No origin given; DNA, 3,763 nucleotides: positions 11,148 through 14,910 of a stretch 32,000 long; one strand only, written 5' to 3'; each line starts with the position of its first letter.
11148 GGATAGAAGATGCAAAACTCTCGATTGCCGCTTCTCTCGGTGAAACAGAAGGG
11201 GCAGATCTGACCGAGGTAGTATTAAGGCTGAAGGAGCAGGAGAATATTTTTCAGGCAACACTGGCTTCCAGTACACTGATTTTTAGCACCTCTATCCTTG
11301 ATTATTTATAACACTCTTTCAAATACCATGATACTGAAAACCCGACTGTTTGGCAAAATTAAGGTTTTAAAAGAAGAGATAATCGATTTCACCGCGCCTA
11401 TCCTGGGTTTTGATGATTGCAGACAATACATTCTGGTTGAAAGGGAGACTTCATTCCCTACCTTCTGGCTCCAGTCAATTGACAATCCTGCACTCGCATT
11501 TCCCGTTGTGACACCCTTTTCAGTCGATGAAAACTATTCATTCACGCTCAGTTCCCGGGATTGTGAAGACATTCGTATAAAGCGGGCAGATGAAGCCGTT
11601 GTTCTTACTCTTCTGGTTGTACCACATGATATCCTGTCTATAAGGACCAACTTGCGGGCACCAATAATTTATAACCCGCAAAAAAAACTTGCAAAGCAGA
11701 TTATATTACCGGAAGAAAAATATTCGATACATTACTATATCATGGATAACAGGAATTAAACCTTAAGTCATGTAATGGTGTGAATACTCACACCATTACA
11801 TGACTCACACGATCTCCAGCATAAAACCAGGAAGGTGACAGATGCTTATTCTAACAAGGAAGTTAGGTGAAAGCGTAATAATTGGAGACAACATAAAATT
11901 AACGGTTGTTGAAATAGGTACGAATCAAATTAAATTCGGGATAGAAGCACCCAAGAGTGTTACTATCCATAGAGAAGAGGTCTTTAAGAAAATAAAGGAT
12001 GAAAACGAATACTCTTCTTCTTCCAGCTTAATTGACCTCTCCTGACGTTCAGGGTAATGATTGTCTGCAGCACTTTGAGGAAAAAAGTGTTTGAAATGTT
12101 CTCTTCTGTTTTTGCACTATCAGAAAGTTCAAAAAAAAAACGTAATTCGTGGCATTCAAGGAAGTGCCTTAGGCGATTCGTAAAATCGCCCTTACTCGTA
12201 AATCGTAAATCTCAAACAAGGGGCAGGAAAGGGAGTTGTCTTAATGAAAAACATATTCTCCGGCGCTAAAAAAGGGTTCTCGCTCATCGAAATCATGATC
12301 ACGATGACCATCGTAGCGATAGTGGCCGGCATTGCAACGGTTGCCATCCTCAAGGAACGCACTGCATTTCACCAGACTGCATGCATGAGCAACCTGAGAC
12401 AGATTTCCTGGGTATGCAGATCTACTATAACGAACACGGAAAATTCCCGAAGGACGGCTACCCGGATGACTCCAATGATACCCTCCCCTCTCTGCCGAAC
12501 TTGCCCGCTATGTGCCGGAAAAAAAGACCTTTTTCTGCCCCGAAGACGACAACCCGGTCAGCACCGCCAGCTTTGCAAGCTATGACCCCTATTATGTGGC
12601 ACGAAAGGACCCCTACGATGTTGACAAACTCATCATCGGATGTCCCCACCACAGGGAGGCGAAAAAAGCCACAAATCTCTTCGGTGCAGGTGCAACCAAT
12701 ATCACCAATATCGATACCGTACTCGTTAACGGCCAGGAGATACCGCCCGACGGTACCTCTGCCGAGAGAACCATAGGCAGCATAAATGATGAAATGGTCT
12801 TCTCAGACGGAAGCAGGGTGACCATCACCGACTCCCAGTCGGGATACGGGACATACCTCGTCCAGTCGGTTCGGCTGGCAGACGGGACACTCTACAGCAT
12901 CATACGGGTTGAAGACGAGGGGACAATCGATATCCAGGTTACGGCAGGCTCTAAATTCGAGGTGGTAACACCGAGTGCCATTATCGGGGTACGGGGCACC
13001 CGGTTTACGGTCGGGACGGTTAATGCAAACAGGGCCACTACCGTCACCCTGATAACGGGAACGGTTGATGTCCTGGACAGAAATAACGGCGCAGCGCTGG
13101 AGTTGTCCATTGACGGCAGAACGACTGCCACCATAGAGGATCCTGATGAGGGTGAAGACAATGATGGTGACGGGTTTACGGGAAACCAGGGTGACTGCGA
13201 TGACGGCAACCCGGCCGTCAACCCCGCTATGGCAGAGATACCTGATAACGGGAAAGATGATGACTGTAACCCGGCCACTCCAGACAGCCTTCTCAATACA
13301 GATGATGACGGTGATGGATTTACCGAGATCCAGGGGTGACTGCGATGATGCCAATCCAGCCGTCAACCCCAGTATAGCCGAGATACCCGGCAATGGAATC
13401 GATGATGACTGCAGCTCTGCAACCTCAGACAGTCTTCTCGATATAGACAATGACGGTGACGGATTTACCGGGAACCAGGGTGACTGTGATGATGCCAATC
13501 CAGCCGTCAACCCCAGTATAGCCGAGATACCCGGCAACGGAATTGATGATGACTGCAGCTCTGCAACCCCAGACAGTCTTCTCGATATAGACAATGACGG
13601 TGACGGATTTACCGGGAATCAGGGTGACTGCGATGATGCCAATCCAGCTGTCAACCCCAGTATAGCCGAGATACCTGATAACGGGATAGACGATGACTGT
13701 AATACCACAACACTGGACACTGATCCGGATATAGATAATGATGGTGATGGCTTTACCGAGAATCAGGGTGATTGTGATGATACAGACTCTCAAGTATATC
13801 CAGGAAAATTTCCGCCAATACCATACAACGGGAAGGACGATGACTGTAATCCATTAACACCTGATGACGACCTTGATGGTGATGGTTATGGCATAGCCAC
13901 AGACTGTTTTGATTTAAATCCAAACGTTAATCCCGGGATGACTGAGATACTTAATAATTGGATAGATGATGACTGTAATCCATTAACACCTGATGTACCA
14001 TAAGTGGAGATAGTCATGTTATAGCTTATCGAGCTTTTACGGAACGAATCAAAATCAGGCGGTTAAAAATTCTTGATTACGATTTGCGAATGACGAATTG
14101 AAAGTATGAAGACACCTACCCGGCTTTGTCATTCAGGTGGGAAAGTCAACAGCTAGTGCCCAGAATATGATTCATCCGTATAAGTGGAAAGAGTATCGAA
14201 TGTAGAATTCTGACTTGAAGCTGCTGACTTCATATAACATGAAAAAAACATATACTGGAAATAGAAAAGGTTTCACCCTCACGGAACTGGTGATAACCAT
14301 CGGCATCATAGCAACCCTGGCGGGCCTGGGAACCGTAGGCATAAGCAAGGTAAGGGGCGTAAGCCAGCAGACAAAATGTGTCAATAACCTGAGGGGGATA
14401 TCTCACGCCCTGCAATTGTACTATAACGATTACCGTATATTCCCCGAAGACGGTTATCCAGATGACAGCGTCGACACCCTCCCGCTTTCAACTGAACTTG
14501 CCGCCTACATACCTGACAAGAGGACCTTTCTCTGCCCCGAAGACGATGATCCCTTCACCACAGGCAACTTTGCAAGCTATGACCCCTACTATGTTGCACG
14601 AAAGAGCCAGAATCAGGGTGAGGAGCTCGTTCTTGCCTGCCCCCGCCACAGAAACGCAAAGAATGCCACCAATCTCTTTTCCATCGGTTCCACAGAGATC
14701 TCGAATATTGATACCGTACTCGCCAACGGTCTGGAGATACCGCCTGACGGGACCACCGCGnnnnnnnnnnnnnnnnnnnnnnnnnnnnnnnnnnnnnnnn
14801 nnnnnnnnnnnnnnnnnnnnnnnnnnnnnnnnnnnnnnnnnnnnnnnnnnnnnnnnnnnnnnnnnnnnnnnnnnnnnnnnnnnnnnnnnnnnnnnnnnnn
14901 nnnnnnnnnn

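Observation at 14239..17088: Giant 'modular pilin': prepilin signal fused to FecR-like, His-rich and ~10 Cys/Asp-rich metal-binding-type repeats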

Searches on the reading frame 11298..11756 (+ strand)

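Call 5: search_protein_families(library=pfam, proteins=[window:11298-11756:+], max_evalue=0.01)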
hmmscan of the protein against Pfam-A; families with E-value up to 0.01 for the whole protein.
window:11298-11756:+ (153 aa): 1 family
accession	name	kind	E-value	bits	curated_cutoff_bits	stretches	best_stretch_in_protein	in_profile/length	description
PF02623.20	FliW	-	2.6e-34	118.1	25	1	29-148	1-122/122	FliW protein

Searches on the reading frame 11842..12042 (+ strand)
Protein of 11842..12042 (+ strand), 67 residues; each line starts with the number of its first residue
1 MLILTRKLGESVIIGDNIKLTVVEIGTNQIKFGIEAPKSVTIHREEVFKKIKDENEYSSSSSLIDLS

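Call 84: search_protein_families(library=pfam, proteins=[window:11842-12042:+], max_evalue=0.01)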
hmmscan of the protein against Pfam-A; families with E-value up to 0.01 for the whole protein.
window:11842-12042:+ (67 aa): 1 family
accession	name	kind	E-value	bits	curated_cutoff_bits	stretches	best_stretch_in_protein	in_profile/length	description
PF02599.21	CsrA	-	1e-24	86.7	27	1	1-52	1-52/53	Global regulator protein family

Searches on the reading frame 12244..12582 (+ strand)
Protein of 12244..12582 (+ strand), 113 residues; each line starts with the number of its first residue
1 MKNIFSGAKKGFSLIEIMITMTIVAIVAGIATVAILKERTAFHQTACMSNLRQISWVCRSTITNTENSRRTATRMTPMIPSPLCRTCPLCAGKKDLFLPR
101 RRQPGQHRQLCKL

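Call 5: search_protein_families(library=pfam, proteins=[window:12244-12582:+], max_evalue=0.01)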
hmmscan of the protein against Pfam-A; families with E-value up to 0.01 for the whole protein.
window:12244-12582:+ (113 aa): 1 family
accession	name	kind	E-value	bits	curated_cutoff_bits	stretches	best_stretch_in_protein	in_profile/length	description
PF07963.17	N_methyl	-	2.8e-08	33.4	21.2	1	9-31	4-26/27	Prokaryotic N-terminal methylation motif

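Call 6: search_protein_families(library=ncbifam, proteins=[window:12244-12582:+], max_evalue=0.01)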
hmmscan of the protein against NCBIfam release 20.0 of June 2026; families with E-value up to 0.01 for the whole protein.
window:12244-12582:+ (113 aa): 7 families
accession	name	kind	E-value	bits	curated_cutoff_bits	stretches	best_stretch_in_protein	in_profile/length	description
TIGR02532.1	IV_pilin_GFxxxE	domain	2e-08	33.7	16.3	1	9-32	1-24/24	prepilin-type N-terminal cleavage/methylation domain-containing protein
TIGR01708.2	typeII_sec_gspH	equivalog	2.8e-06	27.4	80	1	10-39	2-31/169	type II secretion system minor pseudopilin GspH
NF041775.1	typeIV_PilA_Myxo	equivalog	1.4e-05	25.1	400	1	5-60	6-61/214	type IV pilin protein PilA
NF007862.0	PRK10574.1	equivalog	6.1e-05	23.2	138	1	9-35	4-30/145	prepilin peptidase-dependent pilin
NF007800.0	PRK10506.1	equivalog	0.00028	20.7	158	1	8-47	7-48/163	prepilin peptidase-dependent protein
NF040999.1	pilin_ComGC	equivalog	0.0049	17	75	1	9-49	1-41/84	competence type IV pilus major pilin ComGC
TIGR01710.1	typeII_sec_gspG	equivalog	0.0098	15.9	88.85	0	10-54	1-45/134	type II secretion system major pseudopilin GspG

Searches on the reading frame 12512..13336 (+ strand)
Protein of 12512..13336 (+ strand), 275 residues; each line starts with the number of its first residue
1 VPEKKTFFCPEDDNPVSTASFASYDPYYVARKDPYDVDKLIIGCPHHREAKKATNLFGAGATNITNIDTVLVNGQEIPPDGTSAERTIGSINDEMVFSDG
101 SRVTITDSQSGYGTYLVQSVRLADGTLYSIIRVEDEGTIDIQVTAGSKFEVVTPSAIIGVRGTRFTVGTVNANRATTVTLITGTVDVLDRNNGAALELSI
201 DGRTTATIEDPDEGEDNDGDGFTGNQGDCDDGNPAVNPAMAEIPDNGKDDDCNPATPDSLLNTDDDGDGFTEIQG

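Call 5: search_protein_families(library=pfam, proteins=[window:12512-13336:+], max_evalue=0.01)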
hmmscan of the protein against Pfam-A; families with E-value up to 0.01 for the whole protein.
window:12512-13336:+ (275 aa): 2 families
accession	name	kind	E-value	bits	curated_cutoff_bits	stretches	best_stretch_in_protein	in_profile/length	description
PF04773.18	FecR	-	1e-07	32.7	24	1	94-185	12-96/97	FecR protein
PF11617.13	Cu-binding_MopE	-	2e-06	28.4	27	1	228-255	1-27/30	Putative metal-binding motif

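Call 6: search_protein_families(library=ncbifam, proteins=[window:12512-13336:+], max_evalue=0.01)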
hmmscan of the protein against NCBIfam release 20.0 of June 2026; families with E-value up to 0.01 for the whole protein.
window:12512-13336:+ (275 aa): 2 families
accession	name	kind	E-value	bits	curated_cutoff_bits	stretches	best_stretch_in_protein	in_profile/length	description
NF033165.1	lipo_LipL45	exception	3.1e-06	26.5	350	1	97-191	85-177/391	lipoprotein LipL45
NF047849.1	Lsa33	exception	6e-06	25.7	420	1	122-194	98-171/310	surface adhesin Lsa33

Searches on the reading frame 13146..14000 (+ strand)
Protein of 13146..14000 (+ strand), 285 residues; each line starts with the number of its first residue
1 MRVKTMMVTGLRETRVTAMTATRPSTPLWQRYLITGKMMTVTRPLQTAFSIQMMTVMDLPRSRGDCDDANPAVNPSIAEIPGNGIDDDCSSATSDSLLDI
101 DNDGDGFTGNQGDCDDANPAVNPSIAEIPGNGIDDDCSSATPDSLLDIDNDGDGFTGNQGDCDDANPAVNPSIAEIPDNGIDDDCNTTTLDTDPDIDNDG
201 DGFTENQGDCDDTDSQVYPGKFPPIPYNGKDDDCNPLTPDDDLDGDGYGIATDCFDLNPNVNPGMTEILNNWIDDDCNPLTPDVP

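Call 5: search_protein_families(library=pfam, proteins=[window:13146-14000:+], max_evalue=0.01)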
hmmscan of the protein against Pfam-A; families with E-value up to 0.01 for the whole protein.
window:13146-14000:+ (285 aa): 1 family
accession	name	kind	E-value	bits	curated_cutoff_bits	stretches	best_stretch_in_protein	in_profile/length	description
PF11617.13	Cu-binding_MopE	-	4.1e-30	104.1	27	5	65-93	1-28/30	Putative metal-binding motif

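Call 6: search_protein_families(library=ncbifam, proteins=[window:13146-14000:+], max_evalue=0.01)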
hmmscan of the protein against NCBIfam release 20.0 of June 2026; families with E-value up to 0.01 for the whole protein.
window:13146-14000:+ (285 aa): 0 families

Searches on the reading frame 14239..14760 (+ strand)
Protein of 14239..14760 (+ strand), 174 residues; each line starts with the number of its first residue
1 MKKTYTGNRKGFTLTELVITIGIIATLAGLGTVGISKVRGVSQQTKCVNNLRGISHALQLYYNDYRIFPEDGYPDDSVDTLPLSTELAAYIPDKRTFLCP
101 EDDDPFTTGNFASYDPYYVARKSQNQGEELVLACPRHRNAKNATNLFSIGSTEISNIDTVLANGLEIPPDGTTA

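Call 29: search_protein_families(library=pfam, proteins=[window:14239-14760:+], max_evalue=10)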
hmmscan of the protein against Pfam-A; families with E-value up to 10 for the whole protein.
window:14239-14760:+ (174 aa): 2 families
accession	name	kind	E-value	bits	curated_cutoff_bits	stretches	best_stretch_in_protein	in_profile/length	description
PF07963.17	N_methyl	-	2.6e-05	24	21.2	1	8-30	3-25/27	Prokaryotic N-terminal methylation motif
PF07596.16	SBP_bac_10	-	0.00079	20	23.3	1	44-80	9-45/268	Protein of unknown function (DUF1559)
